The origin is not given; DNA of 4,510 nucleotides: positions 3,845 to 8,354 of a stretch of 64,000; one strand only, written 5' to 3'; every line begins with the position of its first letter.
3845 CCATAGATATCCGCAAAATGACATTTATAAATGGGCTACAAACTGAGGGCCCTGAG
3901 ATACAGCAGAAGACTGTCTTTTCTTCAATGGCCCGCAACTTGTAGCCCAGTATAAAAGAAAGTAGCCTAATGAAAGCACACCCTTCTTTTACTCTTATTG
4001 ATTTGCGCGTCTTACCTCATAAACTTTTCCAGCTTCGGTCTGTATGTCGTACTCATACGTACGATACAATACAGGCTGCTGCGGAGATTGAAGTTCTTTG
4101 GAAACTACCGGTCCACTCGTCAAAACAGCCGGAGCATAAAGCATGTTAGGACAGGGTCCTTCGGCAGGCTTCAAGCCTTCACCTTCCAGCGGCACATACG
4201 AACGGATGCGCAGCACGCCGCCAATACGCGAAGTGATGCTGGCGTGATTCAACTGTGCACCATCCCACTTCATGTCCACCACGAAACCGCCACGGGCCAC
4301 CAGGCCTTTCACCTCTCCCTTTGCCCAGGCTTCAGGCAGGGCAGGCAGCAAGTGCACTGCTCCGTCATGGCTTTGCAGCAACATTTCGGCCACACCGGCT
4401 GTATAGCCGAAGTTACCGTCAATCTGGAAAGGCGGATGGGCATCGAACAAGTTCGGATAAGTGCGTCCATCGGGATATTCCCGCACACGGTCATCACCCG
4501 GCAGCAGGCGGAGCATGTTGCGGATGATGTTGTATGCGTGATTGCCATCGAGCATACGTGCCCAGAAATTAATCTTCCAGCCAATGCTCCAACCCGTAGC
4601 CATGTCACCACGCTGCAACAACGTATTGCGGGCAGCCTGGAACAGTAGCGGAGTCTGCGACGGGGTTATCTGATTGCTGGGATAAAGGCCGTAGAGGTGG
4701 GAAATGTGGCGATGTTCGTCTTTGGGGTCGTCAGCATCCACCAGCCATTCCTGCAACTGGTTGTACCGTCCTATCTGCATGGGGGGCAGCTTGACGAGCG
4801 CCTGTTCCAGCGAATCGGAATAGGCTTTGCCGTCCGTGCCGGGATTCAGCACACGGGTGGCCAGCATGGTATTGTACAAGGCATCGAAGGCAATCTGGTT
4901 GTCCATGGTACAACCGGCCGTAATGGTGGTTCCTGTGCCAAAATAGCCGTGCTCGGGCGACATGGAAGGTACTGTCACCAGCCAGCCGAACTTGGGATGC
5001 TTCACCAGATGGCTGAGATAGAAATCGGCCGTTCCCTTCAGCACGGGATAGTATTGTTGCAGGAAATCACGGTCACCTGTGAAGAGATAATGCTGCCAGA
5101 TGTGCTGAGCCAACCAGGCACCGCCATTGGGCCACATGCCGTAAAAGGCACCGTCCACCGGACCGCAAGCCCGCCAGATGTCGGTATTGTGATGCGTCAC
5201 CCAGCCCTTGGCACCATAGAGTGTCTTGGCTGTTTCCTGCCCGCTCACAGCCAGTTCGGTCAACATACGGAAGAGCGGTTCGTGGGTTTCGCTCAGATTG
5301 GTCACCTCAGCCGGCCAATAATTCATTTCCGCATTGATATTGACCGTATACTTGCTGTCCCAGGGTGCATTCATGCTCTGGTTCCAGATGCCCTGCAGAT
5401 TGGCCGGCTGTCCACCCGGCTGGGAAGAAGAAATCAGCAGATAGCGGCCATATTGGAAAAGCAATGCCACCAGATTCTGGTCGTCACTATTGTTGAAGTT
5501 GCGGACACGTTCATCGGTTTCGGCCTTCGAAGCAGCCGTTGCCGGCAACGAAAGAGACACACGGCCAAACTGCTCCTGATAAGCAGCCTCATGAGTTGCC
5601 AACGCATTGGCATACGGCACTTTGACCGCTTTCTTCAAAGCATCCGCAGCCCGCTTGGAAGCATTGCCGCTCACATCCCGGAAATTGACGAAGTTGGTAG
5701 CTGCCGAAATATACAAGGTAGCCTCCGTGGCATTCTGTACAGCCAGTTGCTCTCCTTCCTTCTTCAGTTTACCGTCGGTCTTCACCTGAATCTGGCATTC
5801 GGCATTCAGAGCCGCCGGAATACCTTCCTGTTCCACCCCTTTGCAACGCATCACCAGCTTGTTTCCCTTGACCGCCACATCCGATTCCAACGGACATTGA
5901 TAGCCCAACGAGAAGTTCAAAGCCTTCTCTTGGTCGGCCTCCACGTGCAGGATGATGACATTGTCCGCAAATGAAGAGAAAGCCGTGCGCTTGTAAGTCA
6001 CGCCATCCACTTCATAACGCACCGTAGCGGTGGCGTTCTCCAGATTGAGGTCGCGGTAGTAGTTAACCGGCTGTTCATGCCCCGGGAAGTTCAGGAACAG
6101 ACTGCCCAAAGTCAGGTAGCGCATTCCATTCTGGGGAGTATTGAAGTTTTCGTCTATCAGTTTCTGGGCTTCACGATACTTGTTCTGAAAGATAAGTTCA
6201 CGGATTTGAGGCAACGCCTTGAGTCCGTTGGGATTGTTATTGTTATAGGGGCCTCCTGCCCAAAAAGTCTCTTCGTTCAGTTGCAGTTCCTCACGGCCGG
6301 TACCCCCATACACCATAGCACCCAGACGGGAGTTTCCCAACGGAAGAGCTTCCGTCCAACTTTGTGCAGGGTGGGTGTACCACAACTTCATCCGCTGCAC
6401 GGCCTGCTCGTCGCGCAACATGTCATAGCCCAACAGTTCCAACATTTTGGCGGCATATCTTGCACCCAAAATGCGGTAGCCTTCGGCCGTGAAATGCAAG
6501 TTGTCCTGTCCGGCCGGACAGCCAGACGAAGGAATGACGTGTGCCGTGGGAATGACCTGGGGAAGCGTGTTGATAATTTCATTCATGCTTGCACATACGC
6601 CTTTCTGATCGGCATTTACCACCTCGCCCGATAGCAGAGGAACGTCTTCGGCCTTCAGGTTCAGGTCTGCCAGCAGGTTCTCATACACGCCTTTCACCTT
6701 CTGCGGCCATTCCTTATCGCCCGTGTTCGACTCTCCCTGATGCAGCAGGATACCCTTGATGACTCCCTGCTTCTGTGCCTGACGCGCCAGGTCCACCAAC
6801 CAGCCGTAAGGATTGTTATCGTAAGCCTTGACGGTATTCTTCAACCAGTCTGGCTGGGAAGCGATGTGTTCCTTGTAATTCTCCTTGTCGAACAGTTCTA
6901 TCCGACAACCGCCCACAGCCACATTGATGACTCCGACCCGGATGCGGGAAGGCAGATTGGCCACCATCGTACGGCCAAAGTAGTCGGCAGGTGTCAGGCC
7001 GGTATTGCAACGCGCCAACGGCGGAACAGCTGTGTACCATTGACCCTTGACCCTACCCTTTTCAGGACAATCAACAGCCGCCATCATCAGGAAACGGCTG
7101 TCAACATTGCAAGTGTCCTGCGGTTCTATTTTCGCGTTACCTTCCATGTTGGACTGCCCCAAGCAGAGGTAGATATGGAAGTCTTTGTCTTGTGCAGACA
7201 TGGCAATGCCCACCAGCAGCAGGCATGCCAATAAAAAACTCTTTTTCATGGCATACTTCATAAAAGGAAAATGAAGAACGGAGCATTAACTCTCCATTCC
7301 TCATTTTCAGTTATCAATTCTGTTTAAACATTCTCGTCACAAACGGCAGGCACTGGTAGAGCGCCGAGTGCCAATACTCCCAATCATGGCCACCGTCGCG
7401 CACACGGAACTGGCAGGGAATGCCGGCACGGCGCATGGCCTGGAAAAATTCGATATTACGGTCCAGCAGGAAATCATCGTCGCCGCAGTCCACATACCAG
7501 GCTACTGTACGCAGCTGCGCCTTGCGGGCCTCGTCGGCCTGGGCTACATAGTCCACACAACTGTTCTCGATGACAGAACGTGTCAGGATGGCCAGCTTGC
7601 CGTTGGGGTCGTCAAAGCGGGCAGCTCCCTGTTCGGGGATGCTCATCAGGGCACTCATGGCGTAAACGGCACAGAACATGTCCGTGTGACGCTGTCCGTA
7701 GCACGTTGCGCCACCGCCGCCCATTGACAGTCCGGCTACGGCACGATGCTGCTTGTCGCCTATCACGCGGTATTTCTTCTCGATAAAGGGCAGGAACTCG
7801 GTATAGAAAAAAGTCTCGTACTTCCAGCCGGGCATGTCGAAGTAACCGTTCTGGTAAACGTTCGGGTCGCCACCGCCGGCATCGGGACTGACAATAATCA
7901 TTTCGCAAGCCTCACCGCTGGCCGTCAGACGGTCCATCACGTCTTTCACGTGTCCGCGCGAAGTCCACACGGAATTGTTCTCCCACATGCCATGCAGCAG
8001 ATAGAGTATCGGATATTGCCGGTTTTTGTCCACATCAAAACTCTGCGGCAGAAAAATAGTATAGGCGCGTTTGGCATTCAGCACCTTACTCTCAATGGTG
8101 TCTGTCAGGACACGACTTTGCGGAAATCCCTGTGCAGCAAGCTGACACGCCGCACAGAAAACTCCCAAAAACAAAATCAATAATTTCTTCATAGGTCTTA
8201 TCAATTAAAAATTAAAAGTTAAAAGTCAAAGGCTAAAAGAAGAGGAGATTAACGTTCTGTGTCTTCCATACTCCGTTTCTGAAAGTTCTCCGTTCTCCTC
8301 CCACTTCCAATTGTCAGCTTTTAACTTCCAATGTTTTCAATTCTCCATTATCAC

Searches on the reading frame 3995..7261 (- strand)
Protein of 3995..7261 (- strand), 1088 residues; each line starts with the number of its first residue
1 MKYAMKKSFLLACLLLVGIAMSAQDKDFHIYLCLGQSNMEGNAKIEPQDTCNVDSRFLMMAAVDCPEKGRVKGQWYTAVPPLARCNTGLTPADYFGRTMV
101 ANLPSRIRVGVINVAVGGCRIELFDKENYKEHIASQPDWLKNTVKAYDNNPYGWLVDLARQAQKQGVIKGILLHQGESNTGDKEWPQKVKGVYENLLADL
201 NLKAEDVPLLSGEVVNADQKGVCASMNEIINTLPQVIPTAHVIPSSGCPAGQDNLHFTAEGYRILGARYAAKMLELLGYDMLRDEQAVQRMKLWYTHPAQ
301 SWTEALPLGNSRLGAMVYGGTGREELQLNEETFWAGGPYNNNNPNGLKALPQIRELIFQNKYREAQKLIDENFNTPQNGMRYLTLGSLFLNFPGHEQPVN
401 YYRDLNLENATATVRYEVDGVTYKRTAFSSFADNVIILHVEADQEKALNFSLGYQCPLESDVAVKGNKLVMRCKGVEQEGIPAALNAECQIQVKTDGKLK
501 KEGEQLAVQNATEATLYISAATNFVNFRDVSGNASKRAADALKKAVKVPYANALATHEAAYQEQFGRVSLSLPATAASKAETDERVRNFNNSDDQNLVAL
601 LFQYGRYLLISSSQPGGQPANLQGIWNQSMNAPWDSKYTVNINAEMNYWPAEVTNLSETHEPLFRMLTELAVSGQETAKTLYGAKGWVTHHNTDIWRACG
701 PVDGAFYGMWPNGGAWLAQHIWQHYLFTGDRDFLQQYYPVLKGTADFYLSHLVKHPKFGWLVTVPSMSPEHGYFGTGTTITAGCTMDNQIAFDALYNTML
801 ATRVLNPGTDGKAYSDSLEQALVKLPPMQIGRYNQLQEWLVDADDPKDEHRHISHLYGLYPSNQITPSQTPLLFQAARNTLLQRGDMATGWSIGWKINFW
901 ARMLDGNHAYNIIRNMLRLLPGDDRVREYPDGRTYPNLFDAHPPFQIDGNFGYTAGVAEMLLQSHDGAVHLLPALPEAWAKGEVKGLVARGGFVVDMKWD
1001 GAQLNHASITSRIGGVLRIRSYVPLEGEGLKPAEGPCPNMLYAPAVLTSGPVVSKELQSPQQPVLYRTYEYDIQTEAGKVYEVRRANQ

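Call 6: search_protein_families(library=pfam, proteins=[window:3995-7261:-], max_evalue=0.00001)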
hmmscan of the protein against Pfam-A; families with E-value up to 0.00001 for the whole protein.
window:3995-7261:- (1088 aa): 4 families
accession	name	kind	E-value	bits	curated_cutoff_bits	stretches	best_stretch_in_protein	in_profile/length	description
PF22124.2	Glyco_hydro_95_cat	-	1.5e-175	584.5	27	1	550-961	2-408/408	Glycosyl hydrolase family 95 catalytic domain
PF14498.12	Glyco_hyd_65N_2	-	2.1e-70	237.8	27.7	1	293-526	1-233/234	Glycosyl hydrolase family 65, N-terminal domain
PF03629.24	SASA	-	2.4e-32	112.8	24.8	1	28-274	2-225/226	Carbohydrate esterase, sialic acid-specific acetylesterase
PF21307.2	Glyco_hydro_95_C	-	4.6e-23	82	27.6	1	963-1022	1-60/94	Glycoside hydrolase family 95, C-terminal domain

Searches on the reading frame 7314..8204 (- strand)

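Call 6: search_protein_families(library=pfam, proteins=[window:7314-8204:-], max_evalue=0.00001)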
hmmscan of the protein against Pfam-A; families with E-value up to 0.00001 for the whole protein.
window:7314-8204:- (296 aa): 1 family
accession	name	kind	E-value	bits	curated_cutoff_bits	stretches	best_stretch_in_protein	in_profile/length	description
PF00756.26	Esterase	-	4.9e-29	102.3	22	1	39-287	1-249/251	Putative esterase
